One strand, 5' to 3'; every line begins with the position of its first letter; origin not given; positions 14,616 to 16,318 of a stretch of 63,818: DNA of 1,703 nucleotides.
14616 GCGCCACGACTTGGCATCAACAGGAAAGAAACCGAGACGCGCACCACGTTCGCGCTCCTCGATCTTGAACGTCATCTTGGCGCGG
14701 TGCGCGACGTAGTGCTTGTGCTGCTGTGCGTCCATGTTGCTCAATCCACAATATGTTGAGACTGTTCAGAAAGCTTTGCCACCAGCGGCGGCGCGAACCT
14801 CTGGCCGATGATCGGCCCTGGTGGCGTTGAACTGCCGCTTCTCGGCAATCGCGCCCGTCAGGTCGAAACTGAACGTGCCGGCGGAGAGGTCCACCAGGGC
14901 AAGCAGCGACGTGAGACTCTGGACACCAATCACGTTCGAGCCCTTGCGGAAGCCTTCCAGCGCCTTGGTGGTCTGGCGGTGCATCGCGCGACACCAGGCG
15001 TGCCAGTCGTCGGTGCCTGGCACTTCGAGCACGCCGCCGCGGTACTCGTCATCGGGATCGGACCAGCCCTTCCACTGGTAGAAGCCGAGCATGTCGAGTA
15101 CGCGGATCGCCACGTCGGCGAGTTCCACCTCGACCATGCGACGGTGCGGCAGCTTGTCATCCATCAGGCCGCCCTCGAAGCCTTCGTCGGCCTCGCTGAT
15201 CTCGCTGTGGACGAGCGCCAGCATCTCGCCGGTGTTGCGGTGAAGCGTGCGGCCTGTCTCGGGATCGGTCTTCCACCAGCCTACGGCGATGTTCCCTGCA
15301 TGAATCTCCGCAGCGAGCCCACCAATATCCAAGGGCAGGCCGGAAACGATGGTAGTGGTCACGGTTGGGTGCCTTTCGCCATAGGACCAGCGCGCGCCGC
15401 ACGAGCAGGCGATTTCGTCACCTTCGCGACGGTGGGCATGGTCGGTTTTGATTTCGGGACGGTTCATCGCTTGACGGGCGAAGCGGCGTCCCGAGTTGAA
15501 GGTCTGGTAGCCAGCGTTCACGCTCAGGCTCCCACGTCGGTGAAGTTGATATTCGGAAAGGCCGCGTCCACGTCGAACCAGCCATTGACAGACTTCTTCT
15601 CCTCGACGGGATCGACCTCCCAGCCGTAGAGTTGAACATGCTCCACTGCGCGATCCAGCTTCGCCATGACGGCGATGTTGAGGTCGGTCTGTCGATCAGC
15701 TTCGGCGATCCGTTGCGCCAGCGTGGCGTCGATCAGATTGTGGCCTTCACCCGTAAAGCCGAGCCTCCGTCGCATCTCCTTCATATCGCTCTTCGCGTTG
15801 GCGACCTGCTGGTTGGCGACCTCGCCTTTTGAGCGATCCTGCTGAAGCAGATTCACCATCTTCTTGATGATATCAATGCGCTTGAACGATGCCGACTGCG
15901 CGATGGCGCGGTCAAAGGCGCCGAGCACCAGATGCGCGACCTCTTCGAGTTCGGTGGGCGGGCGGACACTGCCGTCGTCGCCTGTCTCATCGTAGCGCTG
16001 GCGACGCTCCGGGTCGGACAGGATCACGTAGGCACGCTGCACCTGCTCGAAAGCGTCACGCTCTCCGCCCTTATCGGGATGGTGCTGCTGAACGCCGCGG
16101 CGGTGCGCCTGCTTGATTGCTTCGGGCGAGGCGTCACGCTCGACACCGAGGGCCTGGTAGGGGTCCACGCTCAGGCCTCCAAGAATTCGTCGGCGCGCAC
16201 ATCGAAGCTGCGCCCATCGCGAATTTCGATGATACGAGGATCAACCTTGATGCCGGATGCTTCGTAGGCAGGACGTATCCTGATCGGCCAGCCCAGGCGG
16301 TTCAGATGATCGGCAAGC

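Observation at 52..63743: Genome-wide 15-bp palindrome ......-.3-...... marks almost every operon boundary (stoperator-like operator network or phage-specific promoter)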

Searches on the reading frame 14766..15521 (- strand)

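Call 72: search_protein_families(library=phrogs, proteins=[window:14766-15521:-], max_evalue=0.001)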
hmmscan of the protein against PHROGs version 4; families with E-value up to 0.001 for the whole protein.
window:14766-15521:- (251 aa): 4 families
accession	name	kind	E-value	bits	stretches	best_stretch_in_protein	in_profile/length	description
phrog_5658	-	other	2e-49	170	1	65-251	303-421/421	pyrophosphatase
phrog_6945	-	unknown function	1.5e-22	81.4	2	82-144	170-232/270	-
phrog_3301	-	other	1.1e-13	52.4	1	68-146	52-140/169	pyrophosphatase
phrog_9236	-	other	6.9e-08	33.5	1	130-239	85-187/191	pyrophosphatase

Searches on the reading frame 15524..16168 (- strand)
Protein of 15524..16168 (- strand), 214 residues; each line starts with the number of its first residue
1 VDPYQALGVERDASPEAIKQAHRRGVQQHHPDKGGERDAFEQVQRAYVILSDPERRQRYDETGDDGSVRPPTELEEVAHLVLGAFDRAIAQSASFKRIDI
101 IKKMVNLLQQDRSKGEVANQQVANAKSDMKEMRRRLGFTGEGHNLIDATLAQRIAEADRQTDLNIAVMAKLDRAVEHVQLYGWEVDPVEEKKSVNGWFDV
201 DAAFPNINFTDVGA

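Call 72: search_protein_families(library=phrogs, proteins=[window:15524-16168:-], max_evalue=0.001)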
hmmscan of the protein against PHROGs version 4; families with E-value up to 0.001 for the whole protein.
window:15524-16168:- (214 aa): 5 families
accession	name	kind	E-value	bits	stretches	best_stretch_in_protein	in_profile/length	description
phrog_14336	-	unknown function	4.8e-15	56.7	1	1-65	4-71/363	-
phrog_2778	-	unknown function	4.7e-11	43.9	1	4-64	38-100/239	-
phrog_9210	-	unknown function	6.9e-08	33.4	1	3-47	151-196/204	-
phrog_11153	-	unknown function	8.7e-07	29.9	1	4-61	8-68/337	-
phrog_13942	-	unknown function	3.1e-05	24.4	1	5-50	19-64/336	-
